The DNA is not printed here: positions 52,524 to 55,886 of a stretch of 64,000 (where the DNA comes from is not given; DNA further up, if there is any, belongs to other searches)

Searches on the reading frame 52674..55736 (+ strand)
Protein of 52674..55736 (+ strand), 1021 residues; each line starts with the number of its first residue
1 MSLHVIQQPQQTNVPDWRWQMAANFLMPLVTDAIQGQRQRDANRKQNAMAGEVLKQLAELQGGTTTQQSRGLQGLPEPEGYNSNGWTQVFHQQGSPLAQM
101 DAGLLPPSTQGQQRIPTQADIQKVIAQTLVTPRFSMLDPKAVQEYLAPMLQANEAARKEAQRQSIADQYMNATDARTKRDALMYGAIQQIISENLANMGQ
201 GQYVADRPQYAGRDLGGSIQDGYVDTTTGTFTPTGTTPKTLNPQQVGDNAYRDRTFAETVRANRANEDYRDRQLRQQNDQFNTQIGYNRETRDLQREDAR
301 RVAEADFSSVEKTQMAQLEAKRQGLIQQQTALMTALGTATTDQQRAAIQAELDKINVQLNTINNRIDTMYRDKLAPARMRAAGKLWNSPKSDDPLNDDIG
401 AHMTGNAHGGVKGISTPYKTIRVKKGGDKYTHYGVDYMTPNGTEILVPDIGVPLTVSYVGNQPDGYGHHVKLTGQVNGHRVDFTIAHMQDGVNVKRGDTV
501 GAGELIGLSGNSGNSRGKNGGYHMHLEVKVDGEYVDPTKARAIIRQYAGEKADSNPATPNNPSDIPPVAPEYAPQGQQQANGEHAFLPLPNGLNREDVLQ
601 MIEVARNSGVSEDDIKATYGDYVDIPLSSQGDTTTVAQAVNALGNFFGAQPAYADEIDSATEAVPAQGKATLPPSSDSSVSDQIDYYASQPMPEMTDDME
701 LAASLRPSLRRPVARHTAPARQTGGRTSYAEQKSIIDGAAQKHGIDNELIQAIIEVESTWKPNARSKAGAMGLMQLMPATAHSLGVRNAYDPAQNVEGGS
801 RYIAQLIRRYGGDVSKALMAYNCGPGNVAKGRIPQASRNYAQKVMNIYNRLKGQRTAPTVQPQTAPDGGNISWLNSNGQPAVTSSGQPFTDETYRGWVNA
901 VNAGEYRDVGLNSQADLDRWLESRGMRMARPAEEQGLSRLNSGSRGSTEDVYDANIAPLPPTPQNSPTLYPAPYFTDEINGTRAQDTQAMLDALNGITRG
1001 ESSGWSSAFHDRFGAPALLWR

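Call 10: search_protein_families(library=phrogs, max_evalue=0.001, proteins=[window:52674-55736:+])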
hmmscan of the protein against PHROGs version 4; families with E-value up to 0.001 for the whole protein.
window:52674-55736:+ (1021 aa): 30 families (the best 25 are shown)
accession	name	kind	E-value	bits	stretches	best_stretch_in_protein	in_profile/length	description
phrog_2013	-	tail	9.6e-42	144.5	1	628-871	397-612/657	lytic tail protein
phrog_669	-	lysis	2.3e-35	122.4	1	706-859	895-1067/1946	endolysin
phrog_14342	-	tail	1.5e-32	114.3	1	731-831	140-240/272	lytic tail fiber protein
phrog_13449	-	other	2.3e-27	97.2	1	734-863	9-133/269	transglycosylase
phrog_342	-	head and packaging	7.9e-25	88.1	1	731-851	14-146/1235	internal virion protein with endolysin domain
phrog_28504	-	tail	5.6e-17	62.7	1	730-829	231-331/597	lytic tail fiber protein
phrog_12507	-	other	2.8e-15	57.9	1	731-828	9-108/260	transglycosylase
phrog_32437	-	unknown function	4.5e-15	57.1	1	738-845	78-191/205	-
phrog_7767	-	other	2.1e-14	54.7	1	428-559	17-137/194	metallo-endopeptidase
phrog_28014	-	unknown function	3.5e-14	54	1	738-843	40-150/224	-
phrog_2533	-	unknown function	8.6e-14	51.5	1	725-867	738-888/1130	-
phrog_6700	-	lysis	3.4e-13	48.4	1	411-555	2605-2739/2898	endolysin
phrog_21143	-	tail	7.8e-13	48.6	1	731-832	3-105/576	lytic tail fiber protein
phrog_28981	-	other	1.5e-10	42.1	1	728-833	87-193/210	transglycosylase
phrog_14988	-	other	2.4e-09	38.3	1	424-561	25-158/272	peptidase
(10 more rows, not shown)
